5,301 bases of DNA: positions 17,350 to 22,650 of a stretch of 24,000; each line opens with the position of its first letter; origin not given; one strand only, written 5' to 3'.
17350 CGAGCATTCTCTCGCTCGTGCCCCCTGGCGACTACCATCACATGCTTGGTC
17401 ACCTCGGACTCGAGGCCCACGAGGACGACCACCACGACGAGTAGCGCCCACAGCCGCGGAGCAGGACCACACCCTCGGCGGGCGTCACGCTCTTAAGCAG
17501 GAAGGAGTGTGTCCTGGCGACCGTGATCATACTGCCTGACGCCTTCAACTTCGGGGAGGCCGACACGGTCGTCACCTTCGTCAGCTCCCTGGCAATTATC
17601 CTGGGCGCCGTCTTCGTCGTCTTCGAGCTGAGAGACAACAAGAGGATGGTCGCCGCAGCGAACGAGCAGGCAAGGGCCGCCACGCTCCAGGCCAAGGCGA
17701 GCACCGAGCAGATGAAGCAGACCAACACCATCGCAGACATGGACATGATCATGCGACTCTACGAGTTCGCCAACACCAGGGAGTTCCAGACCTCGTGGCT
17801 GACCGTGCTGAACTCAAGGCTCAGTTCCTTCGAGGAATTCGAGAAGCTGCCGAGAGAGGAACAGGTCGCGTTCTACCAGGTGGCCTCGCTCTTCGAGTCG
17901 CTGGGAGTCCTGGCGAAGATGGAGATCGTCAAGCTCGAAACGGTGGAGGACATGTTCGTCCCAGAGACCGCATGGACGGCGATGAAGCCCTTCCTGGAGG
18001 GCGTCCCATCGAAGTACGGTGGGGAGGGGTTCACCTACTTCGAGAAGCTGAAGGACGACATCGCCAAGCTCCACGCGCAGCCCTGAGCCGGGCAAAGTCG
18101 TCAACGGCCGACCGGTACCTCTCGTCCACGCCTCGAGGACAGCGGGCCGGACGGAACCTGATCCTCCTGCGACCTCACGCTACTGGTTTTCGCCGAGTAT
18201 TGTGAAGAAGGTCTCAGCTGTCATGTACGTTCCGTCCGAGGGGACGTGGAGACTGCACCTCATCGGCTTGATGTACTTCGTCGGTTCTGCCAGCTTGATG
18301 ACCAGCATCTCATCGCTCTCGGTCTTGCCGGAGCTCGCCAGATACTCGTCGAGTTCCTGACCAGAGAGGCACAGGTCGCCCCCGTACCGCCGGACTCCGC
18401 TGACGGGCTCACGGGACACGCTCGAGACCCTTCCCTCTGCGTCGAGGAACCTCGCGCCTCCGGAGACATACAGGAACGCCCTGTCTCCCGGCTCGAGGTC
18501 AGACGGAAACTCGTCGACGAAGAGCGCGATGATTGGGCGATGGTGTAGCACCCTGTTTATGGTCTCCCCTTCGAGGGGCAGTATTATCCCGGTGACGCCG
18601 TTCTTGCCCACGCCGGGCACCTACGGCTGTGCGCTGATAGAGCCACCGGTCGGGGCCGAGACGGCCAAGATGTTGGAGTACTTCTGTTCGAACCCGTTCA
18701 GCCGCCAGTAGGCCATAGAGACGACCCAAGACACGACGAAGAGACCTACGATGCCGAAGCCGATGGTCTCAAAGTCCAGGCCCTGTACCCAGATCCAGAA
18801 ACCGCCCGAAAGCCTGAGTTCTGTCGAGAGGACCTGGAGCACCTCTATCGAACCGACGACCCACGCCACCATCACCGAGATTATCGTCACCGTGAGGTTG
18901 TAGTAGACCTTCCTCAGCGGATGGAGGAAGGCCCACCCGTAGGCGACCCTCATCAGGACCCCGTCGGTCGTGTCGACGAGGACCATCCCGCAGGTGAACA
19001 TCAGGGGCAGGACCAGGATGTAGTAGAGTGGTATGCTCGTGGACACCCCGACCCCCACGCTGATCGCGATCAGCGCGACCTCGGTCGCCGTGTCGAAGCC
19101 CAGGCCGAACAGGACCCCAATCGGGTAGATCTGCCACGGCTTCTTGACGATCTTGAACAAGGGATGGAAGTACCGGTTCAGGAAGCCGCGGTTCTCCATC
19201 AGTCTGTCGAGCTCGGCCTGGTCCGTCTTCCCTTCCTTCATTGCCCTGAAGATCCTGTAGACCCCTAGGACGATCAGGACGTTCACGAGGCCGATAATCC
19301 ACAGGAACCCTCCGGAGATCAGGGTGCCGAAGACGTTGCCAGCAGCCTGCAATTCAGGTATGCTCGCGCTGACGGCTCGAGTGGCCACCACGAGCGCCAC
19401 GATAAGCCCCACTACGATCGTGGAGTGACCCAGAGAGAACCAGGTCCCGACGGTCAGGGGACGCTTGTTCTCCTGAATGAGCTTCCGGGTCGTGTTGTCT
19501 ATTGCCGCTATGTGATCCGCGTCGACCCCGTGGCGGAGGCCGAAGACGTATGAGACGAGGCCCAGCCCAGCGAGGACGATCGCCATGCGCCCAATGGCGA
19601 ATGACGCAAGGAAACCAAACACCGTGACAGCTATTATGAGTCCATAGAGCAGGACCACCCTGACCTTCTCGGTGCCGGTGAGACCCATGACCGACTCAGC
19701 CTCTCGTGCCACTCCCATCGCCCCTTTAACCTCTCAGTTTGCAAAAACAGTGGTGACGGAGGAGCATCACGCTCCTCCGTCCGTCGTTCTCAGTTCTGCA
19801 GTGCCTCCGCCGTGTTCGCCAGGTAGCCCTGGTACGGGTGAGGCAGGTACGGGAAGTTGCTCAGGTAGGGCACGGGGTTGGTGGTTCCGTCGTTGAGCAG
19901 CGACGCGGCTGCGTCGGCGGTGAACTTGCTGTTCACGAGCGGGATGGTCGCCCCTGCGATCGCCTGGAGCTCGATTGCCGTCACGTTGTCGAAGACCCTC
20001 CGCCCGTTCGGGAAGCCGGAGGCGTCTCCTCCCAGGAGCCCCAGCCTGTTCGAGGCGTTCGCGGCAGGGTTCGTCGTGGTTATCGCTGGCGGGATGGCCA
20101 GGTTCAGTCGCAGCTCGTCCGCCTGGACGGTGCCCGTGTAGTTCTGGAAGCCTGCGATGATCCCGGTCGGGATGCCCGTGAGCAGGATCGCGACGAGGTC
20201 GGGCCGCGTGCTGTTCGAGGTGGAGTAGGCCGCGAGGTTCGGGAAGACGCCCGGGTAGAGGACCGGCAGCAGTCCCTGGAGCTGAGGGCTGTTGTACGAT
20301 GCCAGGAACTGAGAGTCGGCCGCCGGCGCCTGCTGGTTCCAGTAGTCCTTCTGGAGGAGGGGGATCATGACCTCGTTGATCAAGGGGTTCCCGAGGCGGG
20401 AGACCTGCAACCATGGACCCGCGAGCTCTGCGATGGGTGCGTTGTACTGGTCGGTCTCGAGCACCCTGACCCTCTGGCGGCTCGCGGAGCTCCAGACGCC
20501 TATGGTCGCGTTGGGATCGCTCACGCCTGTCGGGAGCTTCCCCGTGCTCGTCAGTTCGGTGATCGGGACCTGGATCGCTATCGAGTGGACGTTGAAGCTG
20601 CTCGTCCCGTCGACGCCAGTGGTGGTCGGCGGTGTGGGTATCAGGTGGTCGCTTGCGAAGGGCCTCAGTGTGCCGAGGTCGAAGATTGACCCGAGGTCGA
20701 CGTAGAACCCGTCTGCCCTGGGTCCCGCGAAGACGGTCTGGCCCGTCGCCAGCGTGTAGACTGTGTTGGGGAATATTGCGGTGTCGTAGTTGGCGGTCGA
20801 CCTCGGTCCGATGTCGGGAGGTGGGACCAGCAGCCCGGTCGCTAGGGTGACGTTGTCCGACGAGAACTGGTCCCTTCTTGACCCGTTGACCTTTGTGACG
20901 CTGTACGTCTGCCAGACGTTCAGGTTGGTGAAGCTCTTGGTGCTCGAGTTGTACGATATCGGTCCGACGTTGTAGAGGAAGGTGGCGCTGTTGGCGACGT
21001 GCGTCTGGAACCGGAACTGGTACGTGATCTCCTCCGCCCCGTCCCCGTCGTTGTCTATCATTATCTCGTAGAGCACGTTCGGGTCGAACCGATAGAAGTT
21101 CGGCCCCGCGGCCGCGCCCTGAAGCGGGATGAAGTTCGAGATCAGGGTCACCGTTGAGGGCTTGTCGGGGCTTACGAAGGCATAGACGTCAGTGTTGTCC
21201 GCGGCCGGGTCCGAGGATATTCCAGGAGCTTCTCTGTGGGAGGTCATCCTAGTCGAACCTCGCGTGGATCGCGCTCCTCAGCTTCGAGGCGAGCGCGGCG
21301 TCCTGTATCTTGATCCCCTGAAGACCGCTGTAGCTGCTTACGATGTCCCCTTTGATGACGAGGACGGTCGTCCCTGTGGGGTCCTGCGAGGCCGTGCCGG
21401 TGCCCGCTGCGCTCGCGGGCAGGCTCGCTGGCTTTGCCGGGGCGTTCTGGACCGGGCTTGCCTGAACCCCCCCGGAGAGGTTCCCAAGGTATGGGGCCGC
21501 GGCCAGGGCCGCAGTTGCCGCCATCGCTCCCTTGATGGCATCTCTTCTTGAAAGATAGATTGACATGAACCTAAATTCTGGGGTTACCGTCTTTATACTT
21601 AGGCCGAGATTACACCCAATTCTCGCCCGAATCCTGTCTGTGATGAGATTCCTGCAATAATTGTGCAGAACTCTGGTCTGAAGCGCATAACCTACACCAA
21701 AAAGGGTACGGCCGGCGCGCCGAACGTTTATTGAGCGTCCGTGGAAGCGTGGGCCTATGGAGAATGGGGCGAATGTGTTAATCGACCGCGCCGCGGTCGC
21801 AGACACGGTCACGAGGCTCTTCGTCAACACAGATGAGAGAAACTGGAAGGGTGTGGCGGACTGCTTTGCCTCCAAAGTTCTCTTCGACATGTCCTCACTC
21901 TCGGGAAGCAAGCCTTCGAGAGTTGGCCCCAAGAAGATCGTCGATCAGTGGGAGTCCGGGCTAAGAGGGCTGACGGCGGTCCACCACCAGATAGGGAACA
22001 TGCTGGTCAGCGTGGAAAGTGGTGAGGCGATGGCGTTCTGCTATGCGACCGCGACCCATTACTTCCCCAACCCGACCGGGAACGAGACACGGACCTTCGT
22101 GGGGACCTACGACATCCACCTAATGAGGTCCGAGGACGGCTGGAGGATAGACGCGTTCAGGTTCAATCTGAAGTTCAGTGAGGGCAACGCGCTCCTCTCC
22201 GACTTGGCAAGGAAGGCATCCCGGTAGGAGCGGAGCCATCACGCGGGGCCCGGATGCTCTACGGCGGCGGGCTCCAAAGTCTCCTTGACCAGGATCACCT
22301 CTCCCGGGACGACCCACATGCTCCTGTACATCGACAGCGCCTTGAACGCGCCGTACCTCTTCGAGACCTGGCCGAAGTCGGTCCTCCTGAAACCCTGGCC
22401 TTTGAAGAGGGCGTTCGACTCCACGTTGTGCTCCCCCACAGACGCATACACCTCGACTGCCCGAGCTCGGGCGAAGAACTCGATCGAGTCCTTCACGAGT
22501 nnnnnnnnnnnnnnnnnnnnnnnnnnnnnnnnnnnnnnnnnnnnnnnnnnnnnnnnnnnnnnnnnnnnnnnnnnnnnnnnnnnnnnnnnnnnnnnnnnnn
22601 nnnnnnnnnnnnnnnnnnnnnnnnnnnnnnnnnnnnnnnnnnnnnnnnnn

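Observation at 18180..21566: Candidate undescribed nickel-handling module: Tat-signal mini-protein + DUF4331 + NiCoT permease + PUA-like protein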

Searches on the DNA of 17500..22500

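Call 40: search_rna_families(source=window, start=17500, end=22500, threshold=evalue, max_evalue=1)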
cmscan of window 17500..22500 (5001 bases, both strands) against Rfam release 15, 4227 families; matches with E-value up to 1: 0.
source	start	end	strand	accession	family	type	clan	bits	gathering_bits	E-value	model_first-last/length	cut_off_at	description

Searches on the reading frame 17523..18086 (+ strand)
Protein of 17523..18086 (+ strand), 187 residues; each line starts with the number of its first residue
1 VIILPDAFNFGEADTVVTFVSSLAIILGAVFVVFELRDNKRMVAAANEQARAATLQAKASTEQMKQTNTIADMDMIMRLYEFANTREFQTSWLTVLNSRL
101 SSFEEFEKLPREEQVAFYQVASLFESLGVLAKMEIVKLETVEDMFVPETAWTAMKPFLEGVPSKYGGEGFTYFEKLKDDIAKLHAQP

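Call 5: search_protein_families(library=pfam, proteins=[window:17523-18086:+], max_evalue=0.01)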
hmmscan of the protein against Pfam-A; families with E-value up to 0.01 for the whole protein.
window:17523-18086:+ (187 aa): 1 family
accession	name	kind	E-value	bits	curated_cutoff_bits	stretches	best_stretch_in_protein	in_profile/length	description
PF15956.11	DUF4760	-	2.1e-07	31.7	25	1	69-176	2-137/141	Domain of unknown function (DUF4760)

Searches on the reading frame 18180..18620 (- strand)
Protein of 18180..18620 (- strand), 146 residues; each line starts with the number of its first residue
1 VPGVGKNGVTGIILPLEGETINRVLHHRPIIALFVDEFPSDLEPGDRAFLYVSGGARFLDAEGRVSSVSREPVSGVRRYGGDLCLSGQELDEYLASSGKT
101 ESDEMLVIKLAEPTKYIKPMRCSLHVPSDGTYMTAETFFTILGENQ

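Call 4: search_protein_families(library=ncbifam, proteins=[window:18180-18620:-], max_evalue=0.01)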
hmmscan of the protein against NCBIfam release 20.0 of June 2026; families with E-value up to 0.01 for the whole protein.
window:18180-18620:- (146 aa): 0 families

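Call 5: search_protein_families(library=pfam, proteins=[window:18180-18620:-], max_evalue=0.01)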
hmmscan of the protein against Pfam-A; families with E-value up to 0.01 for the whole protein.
window:18180-18620:- (146 aa): 0 families

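Call 32: find_homologous_proteins(query=window:18180-18620:-, max_evalue=0.001)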
Query window:18180-18620:- (146 aa): 13 proteins with E <= 0.001 among 33 candidates.
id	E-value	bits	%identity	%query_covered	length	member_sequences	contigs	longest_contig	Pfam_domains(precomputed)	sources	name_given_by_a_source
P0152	3.6e-80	285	91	98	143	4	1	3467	-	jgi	-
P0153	1.4e-68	247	77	98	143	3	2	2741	-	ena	-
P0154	1.5e-67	244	77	98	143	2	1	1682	-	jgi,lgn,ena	-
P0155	1.0e-66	241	76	98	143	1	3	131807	-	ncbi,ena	-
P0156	1.4e-66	241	76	98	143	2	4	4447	-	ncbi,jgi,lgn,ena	ncbi:MAG: hypothetical protein ABSA72_10200 [Nitrososphaerales archaeon]|jgi:hypothetical protein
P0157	3.8e-65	236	73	99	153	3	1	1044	-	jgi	-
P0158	4.8e-64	233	74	98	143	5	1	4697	-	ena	-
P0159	2.6e-56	208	66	98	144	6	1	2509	-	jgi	jgi:hypothetical protein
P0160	4.5e-56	207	66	98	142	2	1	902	-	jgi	jgi:hypothetical protein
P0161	2.5e-54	201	65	98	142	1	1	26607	-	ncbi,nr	ncbi:MAG: hypothetical protein OK474_02730 [Thaumarchaeota archaeon]|nr:hypothetical protein [Nitros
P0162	9.4e-54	199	62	98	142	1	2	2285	-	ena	-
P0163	9.0e-53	196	65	95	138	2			-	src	-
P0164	2.6e-50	188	60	98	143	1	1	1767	-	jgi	jgi:hypothetical protein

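Call 50: predict_structure(alignment_id=A3)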
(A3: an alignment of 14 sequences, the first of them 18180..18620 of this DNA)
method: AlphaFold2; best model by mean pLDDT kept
length: 146 residues; sequences in the alignment: 14
mean_pLDDT: 70.7   pTM: 0.66
mean pLDDT of the five models: 70.7, 67.2, 63.8, 48.0, 46.7
residues with pLDDT >= 90: 15; 70-90: 65; 50-70: 53; < 50: 13
segments of 3 or more residues with pLDDT < 50: 1-9
pLDDT, mean of each block of 10 residues (from residue 1): 38 53 64 78 73 53 81 92 81 85 90 67 66 67 73
secondary structure, 60 per line:
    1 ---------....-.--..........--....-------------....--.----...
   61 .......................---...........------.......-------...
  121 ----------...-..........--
elements in order: E10-13 H18-27 E30-33 E47-50 E58-72 H73-82 H87-97 E104-110 E118-120 E131-133 H135-144

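Call 54: fold_search(model_id=the predicted structure, library=pdb)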
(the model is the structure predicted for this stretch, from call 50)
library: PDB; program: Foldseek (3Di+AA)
matches with E <= 10: 285; with E <= 0.001: 9
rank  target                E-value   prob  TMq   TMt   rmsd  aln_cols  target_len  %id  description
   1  2kku_MODEL_1_A        1.1e-06  1.00  0.57  0.59   4.3       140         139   22  Solution structure of protein af2351 from Archaeoglobus fulgidus. Northeast Structural Genomics Consortium tar (released 2009-07-14)
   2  5y6b_A                3.3e-05  1.00  0.58  0.58   4.6       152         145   14  Crystal structure of ZmASCH Y47F mutant protein from Zymomonas mobilis (released 2018-07-18)
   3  5y6b_D                7.6e-05  1.00  0.52  0.54   4.7       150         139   14  Crystal structure of ZmASCH Y47F mutant protein from Zymomonas mobilis (released 2018-07-18)
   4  5guq_C                8.6e-05  1.00  0.59  0.58   4.8       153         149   15  Crystal structure of ASCH from Zymomonas mobilis (released 2017-08-30)
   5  5gus_B                1.1e-04  1.00  0.59  0.59   4.0       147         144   13  Crystal structure of ASCH domain from Zymomonas mobilis (released 2017-08-30)
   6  5y6b_B                1.1e-04  1.00  0.57  0.58   4.3       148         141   14  Crystal structure of ZmASCH Y47F mutant protein from Zymomonas mobilis (released 2018-07-18)
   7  5gus_A                1.1e-04  1.00  0.55  0.56   5.2       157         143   13  Crystal structure of ASCH domain from Zymomonas mobilis (released 2017-08-30)
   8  5guq_A                1.3e-04  1.00  0.57  0.58   4.3       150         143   15  Crystal structure of ASCH from Zymomonas mobilis (released 2017-08-30)
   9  5y6c_A                2.1e-04  1.00  0.57  0.59   4.2       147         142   14  Crystal structure of ZmASCH S128A mutant protein from Zymomonas mobilis (released 2018-07-18)
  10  9kyf_B                6.2e-03  1.00  0.45  0.60   4.5       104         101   14  Crystal structure of E.coli ac4C amidohydrolase YqfB (released 2025-08-20)
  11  9kyf_A                1.9e-02  0.98  0.43  0.57   4.5       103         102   14  Crystal structure of E.coli ac4C amidohydrolase YqfB (released 2025-08-20)
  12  9kyh_B                2.2e-02  0.98  0.44  0.58   4.6       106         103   14  Crystal structure of E.coli ac4C amidohydrolase YqfB in complex with ac4C (released 2025-08-20)
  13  6n0s                  2.2e-02  0.80  0.43  0.37   6.3       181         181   14  N-terminal domain of Staphylothermus marinus McrB (released 2019-11-13)
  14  2ar1                  3.0e-02  0.47  0.34  0.33   9.4       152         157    9  Structure of Hypothetical protein from Leishmania major (released 2005-08-30)
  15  2z0t_B                3.4e-02  0.94  0.42  0.54   4.9       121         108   16  Crystal structure of hypothetical protein PH0355 (released 2007-11-13)
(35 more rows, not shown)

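Call 93: find_encoding_contigs(protein=P0155, flank=5000, max_places=2)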
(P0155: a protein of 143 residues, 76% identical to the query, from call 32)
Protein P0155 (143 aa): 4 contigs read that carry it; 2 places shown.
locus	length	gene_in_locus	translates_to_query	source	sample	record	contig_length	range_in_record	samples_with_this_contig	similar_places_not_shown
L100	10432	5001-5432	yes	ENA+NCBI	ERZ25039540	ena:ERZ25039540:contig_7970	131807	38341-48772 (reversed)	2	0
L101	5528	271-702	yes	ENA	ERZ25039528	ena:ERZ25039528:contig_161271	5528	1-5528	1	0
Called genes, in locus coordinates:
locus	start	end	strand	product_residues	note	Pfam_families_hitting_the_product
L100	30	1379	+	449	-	PF04909:Amidohydro_2, PF08445:FR47 (faint), PF00583:Acetyltransf_1, PF13673:Acetyltransf_10 (weak), PF13508:Acetyltransf_7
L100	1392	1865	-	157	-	PF13577:SnoaL_4, PF12680:SnoaL_2 (weak)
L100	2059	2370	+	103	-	-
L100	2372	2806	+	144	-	PF14224:DUF4331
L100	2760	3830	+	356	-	PF14224:DUF4331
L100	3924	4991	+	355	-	PF03824:NicO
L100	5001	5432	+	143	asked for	-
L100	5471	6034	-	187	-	PF15956:DUF4760 (weak)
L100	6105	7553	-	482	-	PF07992:Pyr_redox_2, PF00070:Pyr_redox, PF02852:Pyr_redox_dim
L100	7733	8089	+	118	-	PF01243:PNPOx_N, PF12900:Pyridox_ox_2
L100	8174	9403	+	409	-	PF00709:Adenylsucc_synt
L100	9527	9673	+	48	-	PF01315:Ald_Xan_dh_C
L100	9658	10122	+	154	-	PF01315:Ald_Xan_dh_C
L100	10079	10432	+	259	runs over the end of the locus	PF02738:MoCoBD_1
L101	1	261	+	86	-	?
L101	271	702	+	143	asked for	-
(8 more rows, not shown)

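Call 94: find_encoding_contigs(protein=P0161, flank=5000, max_places=2)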
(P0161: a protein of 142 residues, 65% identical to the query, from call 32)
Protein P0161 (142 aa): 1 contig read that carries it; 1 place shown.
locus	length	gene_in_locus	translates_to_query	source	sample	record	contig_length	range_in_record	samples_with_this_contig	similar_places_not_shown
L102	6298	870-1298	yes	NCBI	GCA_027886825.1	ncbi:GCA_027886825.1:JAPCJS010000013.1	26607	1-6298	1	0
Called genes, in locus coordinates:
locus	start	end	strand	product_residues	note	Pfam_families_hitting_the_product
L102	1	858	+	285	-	PF03824:NicO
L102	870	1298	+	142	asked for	-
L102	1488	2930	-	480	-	PF07992:Pyr_redox_2, PF00070:Pyr_redox, PF02852:Pyr_redox_dim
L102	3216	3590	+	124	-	PF01243:PNPOx_N, PF12900:Pyridox_ox_2 (weak)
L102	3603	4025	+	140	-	PF07681:DoxX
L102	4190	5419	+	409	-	PF00709:Adenylsucc_synt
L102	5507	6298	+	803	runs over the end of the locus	PF01315:Ald_Xan_dh_C, PF02738:MoCoBD_1, PF20256:MoCoBD_2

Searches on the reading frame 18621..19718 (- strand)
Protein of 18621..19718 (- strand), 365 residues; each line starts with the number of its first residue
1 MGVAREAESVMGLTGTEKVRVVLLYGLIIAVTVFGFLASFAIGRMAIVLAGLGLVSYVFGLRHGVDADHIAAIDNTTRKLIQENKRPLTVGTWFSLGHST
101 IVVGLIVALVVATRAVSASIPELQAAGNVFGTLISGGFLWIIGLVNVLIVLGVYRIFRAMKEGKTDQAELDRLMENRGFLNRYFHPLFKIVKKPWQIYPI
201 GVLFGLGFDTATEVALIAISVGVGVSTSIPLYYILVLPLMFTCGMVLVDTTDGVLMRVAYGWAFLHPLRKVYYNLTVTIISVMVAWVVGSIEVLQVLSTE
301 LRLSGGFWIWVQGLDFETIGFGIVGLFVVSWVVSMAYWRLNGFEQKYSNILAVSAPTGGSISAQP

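Call 4: search_protein_families(library=ncbifam, proteins=[window:18621-19718:-], max_evalue=0.01)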
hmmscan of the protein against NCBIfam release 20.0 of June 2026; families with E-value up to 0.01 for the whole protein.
window:18621-19718:- (365 aa): 2 families
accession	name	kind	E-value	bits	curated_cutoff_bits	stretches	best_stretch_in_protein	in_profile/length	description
NF052500.1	NicTportNicT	equivalog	1.8e-118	395.7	450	1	17-341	4-338/340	Nickel transporter NicT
TIGR00802.1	nico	subfamily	7.9e-104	347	333.05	1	54-331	2-281/281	HoxN/HupN/NixA family nickel/cobalt transporter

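Call 5: search_protein_families(library=pfam, proteins=[window:18621-19718:-], max_evalue=0.01)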
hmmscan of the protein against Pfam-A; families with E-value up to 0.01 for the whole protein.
window:18621-19718:- (365 aa): 1 family
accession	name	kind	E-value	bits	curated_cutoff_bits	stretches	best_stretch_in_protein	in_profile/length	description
PF03824.22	NicO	-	2.9e-98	329.2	27.7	1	51-335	3-285/287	High-affinity nickel-transport protein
